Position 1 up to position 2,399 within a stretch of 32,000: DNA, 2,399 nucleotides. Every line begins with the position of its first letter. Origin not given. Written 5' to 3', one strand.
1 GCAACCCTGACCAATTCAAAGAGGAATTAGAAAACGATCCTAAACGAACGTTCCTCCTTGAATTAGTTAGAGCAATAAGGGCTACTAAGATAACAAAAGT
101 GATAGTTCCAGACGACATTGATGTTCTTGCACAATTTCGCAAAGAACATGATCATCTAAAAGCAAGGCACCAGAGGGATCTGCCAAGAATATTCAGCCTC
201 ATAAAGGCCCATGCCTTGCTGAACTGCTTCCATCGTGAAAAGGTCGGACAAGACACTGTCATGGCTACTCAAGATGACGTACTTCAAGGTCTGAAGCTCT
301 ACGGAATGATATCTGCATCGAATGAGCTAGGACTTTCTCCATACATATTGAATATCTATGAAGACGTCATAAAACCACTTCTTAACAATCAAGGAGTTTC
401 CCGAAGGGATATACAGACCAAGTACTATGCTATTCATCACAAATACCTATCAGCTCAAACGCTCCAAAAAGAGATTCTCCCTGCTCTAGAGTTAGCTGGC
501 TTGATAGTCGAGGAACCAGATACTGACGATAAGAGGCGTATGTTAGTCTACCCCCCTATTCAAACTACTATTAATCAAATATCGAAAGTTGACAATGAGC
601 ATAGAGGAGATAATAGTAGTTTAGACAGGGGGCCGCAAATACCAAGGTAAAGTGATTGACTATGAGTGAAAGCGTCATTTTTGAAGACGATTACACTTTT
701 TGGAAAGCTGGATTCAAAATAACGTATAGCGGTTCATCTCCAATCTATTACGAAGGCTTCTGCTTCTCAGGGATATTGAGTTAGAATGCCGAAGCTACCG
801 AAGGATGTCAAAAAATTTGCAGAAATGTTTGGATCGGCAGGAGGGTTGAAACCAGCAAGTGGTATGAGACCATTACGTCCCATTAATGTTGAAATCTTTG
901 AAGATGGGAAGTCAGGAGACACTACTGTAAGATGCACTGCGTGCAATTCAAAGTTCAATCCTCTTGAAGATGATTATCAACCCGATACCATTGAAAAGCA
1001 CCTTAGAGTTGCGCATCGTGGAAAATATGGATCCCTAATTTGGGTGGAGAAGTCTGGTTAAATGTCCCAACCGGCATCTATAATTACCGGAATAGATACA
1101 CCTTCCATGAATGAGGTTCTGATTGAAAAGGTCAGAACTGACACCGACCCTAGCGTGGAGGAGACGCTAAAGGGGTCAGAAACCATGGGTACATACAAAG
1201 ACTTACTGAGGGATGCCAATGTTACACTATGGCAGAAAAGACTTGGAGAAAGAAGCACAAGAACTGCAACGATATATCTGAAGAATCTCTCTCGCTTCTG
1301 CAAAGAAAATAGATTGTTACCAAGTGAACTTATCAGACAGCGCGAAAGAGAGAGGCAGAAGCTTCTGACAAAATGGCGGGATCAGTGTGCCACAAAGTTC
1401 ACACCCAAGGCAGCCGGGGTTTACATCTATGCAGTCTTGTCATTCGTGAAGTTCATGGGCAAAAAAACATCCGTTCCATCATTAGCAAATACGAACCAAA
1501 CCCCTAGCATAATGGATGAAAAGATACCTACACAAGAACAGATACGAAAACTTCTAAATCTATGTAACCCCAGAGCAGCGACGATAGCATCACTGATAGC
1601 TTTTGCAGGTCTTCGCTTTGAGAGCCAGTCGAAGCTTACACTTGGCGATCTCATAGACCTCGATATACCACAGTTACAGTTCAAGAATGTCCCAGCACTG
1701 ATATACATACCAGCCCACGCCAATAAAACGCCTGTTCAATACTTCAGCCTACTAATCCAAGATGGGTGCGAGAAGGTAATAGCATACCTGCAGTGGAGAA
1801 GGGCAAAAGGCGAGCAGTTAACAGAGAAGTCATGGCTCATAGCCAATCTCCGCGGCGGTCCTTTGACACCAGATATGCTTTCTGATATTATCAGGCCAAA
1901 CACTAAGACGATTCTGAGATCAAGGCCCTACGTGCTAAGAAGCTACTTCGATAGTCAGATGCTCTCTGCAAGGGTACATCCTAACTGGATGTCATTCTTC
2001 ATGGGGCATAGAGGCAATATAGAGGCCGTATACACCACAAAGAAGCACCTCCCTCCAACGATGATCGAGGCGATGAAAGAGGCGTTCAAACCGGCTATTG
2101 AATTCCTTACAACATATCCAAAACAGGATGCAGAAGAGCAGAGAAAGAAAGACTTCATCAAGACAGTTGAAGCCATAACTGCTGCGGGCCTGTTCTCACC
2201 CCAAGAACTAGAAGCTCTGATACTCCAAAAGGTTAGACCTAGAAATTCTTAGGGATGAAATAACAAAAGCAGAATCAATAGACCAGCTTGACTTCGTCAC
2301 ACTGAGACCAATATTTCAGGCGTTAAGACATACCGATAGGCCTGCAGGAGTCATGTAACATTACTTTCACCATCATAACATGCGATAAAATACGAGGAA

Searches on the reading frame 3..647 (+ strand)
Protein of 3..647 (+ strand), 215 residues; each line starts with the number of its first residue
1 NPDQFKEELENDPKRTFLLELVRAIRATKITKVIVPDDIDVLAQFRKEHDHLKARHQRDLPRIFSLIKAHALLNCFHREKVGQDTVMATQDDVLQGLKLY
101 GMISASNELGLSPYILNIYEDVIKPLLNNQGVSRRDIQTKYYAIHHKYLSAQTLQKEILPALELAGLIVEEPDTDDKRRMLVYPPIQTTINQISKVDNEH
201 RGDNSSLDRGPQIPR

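Call 6: search_protein_families(library=pfam, proteins=[window:3-647:+], max_evalue=0.01)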
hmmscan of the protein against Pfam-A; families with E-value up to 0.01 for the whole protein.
window:3-647:+ (215 aa): 0 families

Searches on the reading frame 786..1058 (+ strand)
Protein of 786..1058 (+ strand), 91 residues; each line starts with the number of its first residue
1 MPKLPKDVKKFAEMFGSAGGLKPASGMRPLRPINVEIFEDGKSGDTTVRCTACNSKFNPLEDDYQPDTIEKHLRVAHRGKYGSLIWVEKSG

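Call 6: search_protein_families(library=pfam, proteins=[window:786-1058:+], max_evalue=0.01)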
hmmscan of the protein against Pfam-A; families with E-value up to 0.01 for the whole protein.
window:786-1058:+ (91 aa): 0 families

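Call 46: search_protein_families(library=phrogs, proteins=[window:786-1058:+], max_evalue=0.01)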
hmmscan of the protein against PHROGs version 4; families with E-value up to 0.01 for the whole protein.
window:786-1058:+ (91 aa): 0 families

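Call 47: search_protein_families(library=ncbifam, proteins=[window:786-1058:+], max_evalue=0.01)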
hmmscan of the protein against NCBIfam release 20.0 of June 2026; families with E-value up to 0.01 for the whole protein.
window:786-1058:+ (91 aa): 0 families

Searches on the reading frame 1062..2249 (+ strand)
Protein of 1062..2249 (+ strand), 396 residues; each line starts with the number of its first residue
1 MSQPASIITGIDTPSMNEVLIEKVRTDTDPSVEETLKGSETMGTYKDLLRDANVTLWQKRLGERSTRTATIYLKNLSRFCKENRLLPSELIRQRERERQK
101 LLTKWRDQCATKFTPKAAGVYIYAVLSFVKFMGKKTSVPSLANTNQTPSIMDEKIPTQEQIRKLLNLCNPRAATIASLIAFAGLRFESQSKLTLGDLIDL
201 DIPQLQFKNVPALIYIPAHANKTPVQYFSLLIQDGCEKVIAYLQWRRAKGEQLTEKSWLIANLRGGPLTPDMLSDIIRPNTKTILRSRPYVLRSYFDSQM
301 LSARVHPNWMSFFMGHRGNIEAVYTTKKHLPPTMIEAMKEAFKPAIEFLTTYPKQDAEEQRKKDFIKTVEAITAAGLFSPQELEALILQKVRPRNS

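Call 6: search_protein_families(library=pfam, proteins=[window:1062-2249:+], max_evalue=0.01)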
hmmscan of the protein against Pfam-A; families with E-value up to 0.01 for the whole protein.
window:1062-2249:+ (396 aa): 1 family
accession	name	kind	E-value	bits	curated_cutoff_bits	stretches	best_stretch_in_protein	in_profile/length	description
PF00589.27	Phage_integrase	-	0.00046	20.4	27.1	1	157-317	4-157/172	Phage integrase family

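Call 7: find_encoding_contigs(protein=window:1062-2249:+, flank=10000, max_places=10)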
Protein window:1062-2249:+ (396 aa): 14 contigs read that carry it; 4 places shown.
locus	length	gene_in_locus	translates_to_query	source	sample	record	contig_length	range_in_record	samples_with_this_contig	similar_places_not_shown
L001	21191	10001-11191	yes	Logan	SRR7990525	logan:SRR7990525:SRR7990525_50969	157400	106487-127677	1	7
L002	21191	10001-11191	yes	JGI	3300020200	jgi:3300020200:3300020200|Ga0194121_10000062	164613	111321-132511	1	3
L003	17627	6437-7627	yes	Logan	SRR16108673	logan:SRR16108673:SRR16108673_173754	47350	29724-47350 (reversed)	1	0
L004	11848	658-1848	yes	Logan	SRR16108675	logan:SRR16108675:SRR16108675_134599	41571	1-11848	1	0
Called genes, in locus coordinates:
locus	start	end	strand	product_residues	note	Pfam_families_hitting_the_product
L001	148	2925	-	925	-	PF04851:ResIII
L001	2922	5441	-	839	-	PF01555:N6_N4_Mtase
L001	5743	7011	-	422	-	PF24684:Vgb_lyase (faint), PF28202:SlaA-like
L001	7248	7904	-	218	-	-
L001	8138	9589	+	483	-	-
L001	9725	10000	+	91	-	-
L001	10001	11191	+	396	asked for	-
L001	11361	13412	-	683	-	PF14551:MCM_N, PF17207:MCM_OB, PF00493:MCM, PF01078:Mg_chelatase (faint), PF07728:AAA_5 (weak), PF17855:MCM_lid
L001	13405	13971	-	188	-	-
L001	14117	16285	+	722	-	PF02359:CDC48_N, PF02933:CDC48_2, PF05496:RuvB_N, PF13191:AAA_16 (weak), PF00004:AAA, PF17862:AAA_lid_3, PF00004:AAA, PF17862:AAA_lid_3, +22 more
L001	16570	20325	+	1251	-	PF00082:Peptidase_S8, PF13620:CarboxypepD_reg (faint)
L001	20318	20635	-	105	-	-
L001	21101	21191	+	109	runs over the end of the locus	-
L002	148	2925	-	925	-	PF04851:ResIII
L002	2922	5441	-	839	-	PF01555:N6_N4_Mtase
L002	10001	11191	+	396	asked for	-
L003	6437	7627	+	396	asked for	-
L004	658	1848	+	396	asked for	-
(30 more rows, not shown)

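Call 18: find_related_loci(query=window:1062-2249:+, collection=viral_contigs, flank=10000)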
Query window:1062-2249:+ (396 aa) in viral_contigs; peptide patterns used: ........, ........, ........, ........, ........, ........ (x = any residue, [..] = any of these).
No stretch of DNA in the collection matches any of the patterns.

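Call 28: find_homologous_proteins(query=window:1062-2249:+, max_evalue=0.00001)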
Query window:1062-2249:+ (396 aa): 25 proteins with E <= 0.00001 among 3323 candidates.
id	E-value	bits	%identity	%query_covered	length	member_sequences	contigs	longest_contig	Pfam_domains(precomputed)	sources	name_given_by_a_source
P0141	1.4e-261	885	100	100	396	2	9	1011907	-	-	-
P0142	9.8e-108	379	51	92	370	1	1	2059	PF02899.24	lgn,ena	-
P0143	3.9e-92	327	53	71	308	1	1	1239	-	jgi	jgi:hypothetical protein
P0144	2.3e-90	321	48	89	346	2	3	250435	-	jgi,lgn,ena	-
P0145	8.9e-88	313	47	88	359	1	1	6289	-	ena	-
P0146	2.3e-85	305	47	88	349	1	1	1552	-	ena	-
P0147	1.9e-80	289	49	79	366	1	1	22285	-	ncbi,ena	-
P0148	2.2e-80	289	51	71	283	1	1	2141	-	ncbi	ncbi:MAG: hypothetical protein ACUVTD_09230, partial [Nitrososphaerales archaeon]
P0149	4.3e-80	288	44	89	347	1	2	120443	-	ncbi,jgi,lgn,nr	ncbi:MAG: hypothetical protein H3Z53_11895 [archaeon]|nr:hypothetical protein [archaeon] MCP8315049.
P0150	7.6e-76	274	59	55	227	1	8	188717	-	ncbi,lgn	ncbi:MAG: hypothetical protein QXL52_05625 [Nitrososphaerales archaeon]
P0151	1.5e-75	273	44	86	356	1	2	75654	-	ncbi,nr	ncbi:MAG: hypothetical protein H3Z50_06110 [archaeon]|nr:hypothetical protein [archaeon] MCP8306613.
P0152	1.3e-73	266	43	86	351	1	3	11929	PF00589.28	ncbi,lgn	ncbi:MAG: tyrosine-type recombinase/integrase [Nitrososphaerales archaeon]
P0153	2.4e-70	256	57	55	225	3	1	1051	-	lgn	-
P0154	8.1e-65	237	37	81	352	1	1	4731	PF00589.28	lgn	-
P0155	4.0e-61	225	45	68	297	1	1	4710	PF00589.28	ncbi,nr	ncbi:MAG: tyrosine-type recombinase/integrase, partial [Candidatus Methylarchaceae archaeon HK02M1]|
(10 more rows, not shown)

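Call 29: find_encoding_contigs(protein=P0144, flank=10000, max_places=3)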
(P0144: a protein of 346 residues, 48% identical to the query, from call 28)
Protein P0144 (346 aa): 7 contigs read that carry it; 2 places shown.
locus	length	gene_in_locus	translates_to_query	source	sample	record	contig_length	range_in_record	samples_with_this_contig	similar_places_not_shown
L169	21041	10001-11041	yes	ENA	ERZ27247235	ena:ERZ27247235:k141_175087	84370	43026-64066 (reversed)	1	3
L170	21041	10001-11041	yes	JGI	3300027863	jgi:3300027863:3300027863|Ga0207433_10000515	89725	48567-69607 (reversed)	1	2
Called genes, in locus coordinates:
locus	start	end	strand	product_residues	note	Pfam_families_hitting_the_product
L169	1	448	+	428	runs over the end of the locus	PF01420:Methylase_S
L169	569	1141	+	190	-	-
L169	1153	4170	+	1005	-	PF04313:HSDR_N, PF00270:DEAD (faint), PF04851:ResIII, PF18766:SWI2_SNF2, PF00271:Helicase_C (faint), PF22679:T1R_D3-like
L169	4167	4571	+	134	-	PF01863:YgjP-like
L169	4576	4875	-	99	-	PF01638:HxlR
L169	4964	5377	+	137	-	-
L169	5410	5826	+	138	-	-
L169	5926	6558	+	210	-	-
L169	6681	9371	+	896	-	PF08708:PriCT_1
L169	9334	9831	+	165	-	-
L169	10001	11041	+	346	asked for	-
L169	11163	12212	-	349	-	PF01137:RTC, PF05189:RTC_insert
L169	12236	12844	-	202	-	PF04250:DUF429 (weak)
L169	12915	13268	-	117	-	-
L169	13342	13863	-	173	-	PF01467:CTP_transf_like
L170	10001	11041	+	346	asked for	-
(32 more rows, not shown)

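Call 30: find_encoding_contigs(protein=P0149, flank=10000, max_places=3)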
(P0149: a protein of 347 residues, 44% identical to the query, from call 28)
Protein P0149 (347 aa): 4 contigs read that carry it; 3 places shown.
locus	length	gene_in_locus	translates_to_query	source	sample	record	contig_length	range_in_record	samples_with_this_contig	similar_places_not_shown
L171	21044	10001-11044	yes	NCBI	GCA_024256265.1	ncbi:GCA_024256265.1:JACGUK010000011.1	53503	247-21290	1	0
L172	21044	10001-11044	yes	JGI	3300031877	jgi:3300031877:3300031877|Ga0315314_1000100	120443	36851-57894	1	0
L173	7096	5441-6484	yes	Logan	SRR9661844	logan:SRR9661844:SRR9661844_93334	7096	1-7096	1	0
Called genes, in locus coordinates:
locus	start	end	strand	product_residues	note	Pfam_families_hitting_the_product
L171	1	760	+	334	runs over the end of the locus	PF01170:UPF0020 (weak), PF02384:N6_Mtase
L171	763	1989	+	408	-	PF01420:Methylase_S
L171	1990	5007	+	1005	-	PF04313:HSDR_N, PF04851:ResIII, PF18766:SWI2_SNF2, PF22679:T1R_D3-like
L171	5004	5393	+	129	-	PF01863:YgjP-like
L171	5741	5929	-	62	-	-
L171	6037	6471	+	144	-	-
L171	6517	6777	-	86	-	-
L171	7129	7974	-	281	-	-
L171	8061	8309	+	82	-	-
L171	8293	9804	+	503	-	-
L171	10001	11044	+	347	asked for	-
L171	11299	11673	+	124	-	-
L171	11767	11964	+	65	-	-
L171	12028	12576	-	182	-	PF07998:Peptidase_M54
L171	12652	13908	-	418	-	PF00753:Lactamase_B, PF23023:Anti-Pycsar_Apyc1, PF12706:Lactamase_B_2, PF16661:Lactamase_B_6 (weak), PF10996:Beta-Casp, PF07521:RMMBL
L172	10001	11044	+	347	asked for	-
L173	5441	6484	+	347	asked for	-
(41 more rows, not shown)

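Call 31: find_encoding_contigs(protein=P0150, flank=10000, max_places=3)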
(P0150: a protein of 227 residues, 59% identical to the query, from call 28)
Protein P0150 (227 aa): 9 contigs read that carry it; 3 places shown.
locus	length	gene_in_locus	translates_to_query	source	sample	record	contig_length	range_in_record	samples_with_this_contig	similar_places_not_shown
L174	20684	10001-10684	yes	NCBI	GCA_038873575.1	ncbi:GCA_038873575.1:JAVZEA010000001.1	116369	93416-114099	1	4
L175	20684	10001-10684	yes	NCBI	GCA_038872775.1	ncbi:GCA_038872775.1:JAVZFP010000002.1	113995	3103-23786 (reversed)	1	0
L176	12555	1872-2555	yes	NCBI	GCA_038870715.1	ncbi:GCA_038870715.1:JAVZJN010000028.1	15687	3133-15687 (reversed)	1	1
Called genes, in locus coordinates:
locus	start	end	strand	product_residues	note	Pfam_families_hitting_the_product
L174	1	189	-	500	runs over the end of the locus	PF08540:HMG_CoA_synt_C (faint), PF08541:ACP_syn_III_C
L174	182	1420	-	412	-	PF00108:Thiolase_N, PF00109:ketoacyl-synt (weak), PF22691:Thiolase_C_1, PF02803:Thiolase_C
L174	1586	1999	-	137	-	-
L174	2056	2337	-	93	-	-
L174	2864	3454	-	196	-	PF01914:MarC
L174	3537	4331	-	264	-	PF27030:AbpE_bact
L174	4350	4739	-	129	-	PF09383:NIL (weak), PF14697:Fer4_21, PF12797:Fer4_2 (weak), PF13237:Fer4_10, PF00037:Fer4, PF12838:Fer4_7, PF13187:Fer4_9, PF00037:Fer4, +8 more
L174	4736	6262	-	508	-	PF01837:HcyBio, PF00571:CBS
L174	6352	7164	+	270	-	PF20143:NAD_kinase_C (faint)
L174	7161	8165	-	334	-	PF08240:ADH_N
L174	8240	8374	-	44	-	-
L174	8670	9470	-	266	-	-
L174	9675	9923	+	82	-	-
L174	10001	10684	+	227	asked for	-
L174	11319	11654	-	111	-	PF01849:NAC, PF19026:UBA_HYPK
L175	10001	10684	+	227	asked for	-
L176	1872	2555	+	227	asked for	-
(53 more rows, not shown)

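Call 38: find_encoding_contigs(protein=P0142, flank=10000, max_places=3)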
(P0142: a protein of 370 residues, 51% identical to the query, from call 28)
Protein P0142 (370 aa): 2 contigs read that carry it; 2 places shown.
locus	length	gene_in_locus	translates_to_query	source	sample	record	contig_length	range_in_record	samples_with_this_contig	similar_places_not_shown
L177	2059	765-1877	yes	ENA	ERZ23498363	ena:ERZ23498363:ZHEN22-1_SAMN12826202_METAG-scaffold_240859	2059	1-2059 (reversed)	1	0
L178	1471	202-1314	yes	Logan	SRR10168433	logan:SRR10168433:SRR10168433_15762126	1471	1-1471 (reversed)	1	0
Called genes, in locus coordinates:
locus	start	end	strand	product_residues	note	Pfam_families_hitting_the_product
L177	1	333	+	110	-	?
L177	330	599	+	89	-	-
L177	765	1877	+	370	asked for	PF02899:Phage_int_SAM_1 (faint)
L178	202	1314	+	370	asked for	PF02899:Phage_int_SAM_1 (faint)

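Call 39: find_encoding_contigs(protein=P0147, flank=10000, max_places=3)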
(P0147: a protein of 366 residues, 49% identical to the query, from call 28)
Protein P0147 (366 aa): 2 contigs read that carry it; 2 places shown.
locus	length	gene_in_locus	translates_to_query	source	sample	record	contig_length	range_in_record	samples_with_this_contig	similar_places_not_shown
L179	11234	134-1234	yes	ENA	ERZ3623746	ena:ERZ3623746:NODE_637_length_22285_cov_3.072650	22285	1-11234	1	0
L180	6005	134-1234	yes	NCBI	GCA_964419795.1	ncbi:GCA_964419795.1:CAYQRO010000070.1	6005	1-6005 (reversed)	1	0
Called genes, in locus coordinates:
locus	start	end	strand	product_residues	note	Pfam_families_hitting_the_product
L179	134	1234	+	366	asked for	-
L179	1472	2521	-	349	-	PF01137:RTC, PF05189:RTC_insert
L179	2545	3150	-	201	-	PF04250:DUF429 (weak)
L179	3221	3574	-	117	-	-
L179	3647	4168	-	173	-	PF01467:CTP_transf_like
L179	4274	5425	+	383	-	PF00266:Aminotran_5, PF00155:Aminotran_1_2 (weak)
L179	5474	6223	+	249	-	PF00254:FKBP_C, PF22199:FKBP26_IF, PF18046:FKBP26_C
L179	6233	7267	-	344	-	PF00465:Fe-ADH, PF13685:Fe-ADH_2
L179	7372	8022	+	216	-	PF00227:Proteasome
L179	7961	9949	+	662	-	PF17214:KH_TffA, PF00753:Lactamase_B, PF16661:Lactamase_B_6, PF23023:Anti-Pycsar_Apyc1, PF12706:Lactamase_B_2 (weak), PF10996:Beta-Casp, PF07521:RMMBL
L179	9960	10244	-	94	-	PF04472:SepF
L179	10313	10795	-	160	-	PF01472:PUA, PF26292:PUA_elF2D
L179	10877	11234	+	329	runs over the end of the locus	PF01699:Na_Ca_ex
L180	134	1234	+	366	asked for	-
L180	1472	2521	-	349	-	PF01137:RTC, PF05189:RTC_insert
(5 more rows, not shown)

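Call 40: find_encoding_contigs(protein=P0145, flank=10000, max_places=3)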
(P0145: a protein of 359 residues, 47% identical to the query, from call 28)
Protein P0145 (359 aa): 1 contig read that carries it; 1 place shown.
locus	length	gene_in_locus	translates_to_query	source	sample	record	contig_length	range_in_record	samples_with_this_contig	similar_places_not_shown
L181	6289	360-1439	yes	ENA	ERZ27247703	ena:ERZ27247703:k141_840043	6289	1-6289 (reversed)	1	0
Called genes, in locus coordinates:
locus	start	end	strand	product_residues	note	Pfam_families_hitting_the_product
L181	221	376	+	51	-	-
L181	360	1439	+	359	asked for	-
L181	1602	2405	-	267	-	PF02540:NAD_synthase, PF03054:tRNA_Me_trans (faint)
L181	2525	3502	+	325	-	-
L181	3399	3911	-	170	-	-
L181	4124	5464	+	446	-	-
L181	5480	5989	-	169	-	-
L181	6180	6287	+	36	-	?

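Call 46: search_protein_families(library=phrogs, proteins=[window:1062-2249:+], max_evalue=0.01)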
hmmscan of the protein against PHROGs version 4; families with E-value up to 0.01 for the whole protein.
window:1062-2249:+ (396 aa): 2 families
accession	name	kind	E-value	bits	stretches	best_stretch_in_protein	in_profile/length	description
phrog_5127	-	integration and excision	1.1e-06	29.4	1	50-317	119-322/355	integrase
phrog_1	-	integration and excision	1.6e-06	28.7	1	50-350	167-455/611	integrase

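Call 47: search_protein_families(library=ncbifam, proteins=[window:1062-2249:+], max_evalue=0.01)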
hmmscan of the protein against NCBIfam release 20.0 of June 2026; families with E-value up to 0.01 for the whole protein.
window:1062-2249:+ (396 aa): 1 family
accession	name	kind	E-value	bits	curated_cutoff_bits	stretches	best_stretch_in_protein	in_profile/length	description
NF040815.2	recomb_XerA_Arch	equivalog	2.3e-10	40.5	220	1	59-317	7-243/263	site-specific tyrosine recombinase/integron integrase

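Call 66: search_solved_structures(query=A1, max_evalue=0.01)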
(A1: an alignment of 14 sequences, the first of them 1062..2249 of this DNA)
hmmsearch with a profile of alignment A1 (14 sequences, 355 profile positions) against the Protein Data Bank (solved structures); distinct sequences matched with E-value up to 0.01: 3.
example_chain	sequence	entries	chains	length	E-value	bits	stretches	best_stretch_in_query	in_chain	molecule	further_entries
4a8e_A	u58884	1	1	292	6.8e-12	48.3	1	5-157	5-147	PROBABLE TYROSINE RECOMBINASE XERC-LIKE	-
5hxy_A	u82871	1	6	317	5.6e-10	42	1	20-301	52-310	Tyrosine recombinase XerA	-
2a3v_A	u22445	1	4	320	3.8e-06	29.4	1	23-157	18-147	site-specific recombinase IntI4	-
